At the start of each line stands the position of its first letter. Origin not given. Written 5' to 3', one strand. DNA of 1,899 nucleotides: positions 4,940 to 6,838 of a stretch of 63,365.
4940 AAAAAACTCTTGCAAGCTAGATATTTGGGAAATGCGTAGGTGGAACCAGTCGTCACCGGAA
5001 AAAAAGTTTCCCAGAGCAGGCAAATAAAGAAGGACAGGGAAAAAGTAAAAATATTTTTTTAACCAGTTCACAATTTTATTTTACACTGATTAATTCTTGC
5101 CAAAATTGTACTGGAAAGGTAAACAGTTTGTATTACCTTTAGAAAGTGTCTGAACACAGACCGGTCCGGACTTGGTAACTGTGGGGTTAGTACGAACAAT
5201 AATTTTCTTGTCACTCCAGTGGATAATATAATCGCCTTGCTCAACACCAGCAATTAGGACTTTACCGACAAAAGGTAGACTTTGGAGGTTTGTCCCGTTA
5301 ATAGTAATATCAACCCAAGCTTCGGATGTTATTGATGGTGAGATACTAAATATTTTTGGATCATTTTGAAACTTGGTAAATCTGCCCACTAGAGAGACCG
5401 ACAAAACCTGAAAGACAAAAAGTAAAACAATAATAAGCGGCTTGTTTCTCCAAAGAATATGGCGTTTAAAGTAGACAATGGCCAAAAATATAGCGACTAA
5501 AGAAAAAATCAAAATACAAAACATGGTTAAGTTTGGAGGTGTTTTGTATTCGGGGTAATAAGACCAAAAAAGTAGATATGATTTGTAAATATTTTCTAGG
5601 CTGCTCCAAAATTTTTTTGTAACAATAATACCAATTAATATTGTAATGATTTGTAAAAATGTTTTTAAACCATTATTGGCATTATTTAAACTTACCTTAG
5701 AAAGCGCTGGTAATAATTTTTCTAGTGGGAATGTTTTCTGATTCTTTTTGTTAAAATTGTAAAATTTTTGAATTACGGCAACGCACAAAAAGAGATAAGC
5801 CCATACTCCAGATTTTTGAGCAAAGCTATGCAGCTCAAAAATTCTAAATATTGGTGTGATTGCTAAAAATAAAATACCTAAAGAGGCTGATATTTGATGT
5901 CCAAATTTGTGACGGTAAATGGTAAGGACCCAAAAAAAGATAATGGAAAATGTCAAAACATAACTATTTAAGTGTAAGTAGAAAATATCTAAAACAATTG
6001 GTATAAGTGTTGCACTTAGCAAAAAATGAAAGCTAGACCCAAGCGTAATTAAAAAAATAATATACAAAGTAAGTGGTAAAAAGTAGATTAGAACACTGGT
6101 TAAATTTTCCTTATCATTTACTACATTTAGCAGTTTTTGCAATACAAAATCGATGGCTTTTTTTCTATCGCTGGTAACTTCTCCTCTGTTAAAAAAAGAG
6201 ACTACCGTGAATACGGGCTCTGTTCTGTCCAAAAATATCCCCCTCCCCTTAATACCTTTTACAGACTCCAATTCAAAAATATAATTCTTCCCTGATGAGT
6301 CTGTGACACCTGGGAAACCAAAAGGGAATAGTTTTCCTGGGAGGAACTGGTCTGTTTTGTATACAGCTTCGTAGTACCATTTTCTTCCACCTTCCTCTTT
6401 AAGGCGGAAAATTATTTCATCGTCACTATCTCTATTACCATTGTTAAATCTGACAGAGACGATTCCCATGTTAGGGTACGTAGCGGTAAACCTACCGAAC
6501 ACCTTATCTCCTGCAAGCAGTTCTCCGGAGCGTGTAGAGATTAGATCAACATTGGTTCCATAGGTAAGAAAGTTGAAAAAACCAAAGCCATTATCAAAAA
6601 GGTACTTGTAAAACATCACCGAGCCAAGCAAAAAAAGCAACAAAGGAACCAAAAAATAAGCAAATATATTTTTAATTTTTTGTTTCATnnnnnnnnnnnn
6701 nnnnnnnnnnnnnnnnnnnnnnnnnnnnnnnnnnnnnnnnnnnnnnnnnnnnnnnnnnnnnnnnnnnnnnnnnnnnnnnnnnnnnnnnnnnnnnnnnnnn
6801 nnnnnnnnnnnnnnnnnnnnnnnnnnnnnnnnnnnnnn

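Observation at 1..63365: Hyper-expanded GT-C island: at least 18 complete lipid-carrier-dependent transferase genes in 63 kb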

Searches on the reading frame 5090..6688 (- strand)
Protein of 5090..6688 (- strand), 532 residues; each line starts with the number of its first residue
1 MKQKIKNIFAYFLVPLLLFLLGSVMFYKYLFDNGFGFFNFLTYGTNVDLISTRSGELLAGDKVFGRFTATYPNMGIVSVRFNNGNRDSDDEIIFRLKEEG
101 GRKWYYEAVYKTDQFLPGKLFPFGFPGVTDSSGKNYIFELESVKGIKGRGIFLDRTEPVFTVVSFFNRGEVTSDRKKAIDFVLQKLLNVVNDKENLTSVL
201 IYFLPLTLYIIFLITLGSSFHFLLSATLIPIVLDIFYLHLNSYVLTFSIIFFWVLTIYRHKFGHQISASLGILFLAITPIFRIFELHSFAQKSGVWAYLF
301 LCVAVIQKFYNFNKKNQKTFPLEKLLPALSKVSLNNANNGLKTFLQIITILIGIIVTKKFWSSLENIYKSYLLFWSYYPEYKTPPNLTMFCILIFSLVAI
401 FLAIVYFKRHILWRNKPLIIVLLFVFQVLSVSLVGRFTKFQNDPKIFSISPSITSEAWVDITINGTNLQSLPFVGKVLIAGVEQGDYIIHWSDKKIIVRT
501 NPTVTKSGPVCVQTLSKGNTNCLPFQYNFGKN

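Call 4: search_protein_families(library=pfam, proteins=[window:5090-6688:-], max_evalue=0.01)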
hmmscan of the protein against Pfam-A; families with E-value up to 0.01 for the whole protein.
window:5090-6688:- (532 aa): 1 family
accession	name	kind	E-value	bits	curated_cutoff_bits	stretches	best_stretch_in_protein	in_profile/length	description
PF01833.30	TIG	-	0.00048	20.5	20.9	1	444-527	1-84/84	IPT/TIG domain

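Call 11: search_protein_families(library=ncbifam, proteins=[window:5090-6688:-], max_evalue=1)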
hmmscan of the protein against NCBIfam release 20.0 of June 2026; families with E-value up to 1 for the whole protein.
window:5090-6688:- (532 aa): 0 families

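Call 18: search_protein_families(library=pfam, proteins=[window:5090-6688:-], max_evalue=10)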
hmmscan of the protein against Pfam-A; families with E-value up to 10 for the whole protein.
window:5090-6688:- (532 aa): 3 families
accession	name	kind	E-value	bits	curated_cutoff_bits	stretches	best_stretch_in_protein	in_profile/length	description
PF01833.30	TIG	-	0.00048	20.5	20.9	1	444-527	1-84/84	IPT/TIG domain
PF16248.10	DUF4905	-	0.092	13.1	29.6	1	353-379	36-62/83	Domain of unknown function (DUF4905)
PF10947.13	DUF2628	-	7.2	7.6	23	1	394-432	22-60/93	Protein of unknown function (DUF2628)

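Call 66: find_related_loci(query=window:5090-6688:-, collection=genome_contigs, flank=3000)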
Query window:5090-6688:- (532 aa) in genome_contigs; peptide patterns used: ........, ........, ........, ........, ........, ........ (x = any residue, [..] = any of these).
109 stretches matched a pattern, but none encodes a relative of the query by tblastn (E <= 1e-3).
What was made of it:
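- Tried and rejected: No hits (call 66).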
